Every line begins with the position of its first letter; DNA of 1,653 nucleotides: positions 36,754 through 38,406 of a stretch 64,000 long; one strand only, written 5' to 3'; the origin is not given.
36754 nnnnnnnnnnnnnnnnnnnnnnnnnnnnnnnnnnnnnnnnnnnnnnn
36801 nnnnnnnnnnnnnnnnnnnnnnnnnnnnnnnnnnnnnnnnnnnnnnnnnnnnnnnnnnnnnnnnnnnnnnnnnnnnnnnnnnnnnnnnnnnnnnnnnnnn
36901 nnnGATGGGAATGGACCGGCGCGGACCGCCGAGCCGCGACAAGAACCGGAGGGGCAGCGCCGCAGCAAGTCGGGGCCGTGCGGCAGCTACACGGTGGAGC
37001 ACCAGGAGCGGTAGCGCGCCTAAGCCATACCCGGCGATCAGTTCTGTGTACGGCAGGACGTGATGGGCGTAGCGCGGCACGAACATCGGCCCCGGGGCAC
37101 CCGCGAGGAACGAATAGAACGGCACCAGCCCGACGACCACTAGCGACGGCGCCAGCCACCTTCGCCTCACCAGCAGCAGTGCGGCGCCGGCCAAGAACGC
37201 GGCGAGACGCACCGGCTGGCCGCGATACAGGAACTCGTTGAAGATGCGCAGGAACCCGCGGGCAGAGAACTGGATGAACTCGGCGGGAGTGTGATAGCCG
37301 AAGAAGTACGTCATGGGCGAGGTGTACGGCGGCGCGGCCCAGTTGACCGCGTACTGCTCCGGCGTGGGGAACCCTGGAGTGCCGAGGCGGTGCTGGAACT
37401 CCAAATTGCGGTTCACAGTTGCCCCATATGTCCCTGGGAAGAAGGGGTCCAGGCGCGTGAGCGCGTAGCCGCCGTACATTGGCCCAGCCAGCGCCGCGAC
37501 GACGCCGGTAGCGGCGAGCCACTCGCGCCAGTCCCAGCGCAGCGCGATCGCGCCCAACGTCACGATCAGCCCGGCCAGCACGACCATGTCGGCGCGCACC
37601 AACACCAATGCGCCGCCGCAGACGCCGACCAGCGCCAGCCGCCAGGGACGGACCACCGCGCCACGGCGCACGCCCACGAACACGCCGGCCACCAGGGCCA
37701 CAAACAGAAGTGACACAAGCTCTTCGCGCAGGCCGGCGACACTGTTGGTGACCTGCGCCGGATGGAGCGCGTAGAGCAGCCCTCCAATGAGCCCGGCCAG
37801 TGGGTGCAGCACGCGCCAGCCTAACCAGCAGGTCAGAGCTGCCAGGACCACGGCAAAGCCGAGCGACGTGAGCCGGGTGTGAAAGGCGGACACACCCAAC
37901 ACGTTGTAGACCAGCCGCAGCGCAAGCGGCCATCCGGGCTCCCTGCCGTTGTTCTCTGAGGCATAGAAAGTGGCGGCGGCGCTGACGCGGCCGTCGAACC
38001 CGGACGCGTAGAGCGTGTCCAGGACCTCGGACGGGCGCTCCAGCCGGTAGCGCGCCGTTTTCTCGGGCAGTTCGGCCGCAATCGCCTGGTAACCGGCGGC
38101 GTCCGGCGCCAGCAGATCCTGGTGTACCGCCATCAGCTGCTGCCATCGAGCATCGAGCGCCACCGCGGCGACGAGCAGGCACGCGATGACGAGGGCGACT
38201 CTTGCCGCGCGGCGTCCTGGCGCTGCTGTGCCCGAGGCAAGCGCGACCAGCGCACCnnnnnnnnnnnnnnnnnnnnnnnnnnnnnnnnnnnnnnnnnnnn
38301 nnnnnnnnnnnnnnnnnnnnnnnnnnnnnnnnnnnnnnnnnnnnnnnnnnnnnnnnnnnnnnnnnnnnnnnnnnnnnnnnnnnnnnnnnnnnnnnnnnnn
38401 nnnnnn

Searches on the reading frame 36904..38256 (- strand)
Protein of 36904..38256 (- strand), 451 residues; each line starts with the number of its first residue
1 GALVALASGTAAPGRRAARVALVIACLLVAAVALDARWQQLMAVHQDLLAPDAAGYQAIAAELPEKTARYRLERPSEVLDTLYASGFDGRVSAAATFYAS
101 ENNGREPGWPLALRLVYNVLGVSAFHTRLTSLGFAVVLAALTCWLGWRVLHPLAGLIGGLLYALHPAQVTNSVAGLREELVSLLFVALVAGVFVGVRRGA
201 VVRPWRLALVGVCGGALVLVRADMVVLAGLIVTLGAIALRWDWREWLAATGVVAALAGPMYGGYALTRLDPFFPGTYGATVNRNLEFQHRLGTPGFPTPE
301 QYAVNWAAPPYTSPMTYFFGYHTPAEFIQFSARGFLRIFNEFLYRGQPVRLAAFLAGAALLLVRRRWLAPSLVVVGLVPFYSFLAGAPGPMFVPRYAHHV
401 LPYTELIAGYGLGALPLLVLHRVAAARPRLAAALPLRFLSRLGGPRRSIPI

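Call 67: search_solved_structures(query=window:36904-38256:-, max_evalue=10)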
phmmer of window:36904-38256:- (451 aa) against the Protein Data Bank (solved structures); distinct sequences matched with E-value up to 10: 1.
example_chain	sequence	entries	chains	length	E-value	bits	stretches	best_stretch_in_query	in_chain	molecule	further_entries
7dlu_A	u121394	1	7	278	4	9.4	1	135-254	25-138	Mechanosensitive ion channel MscS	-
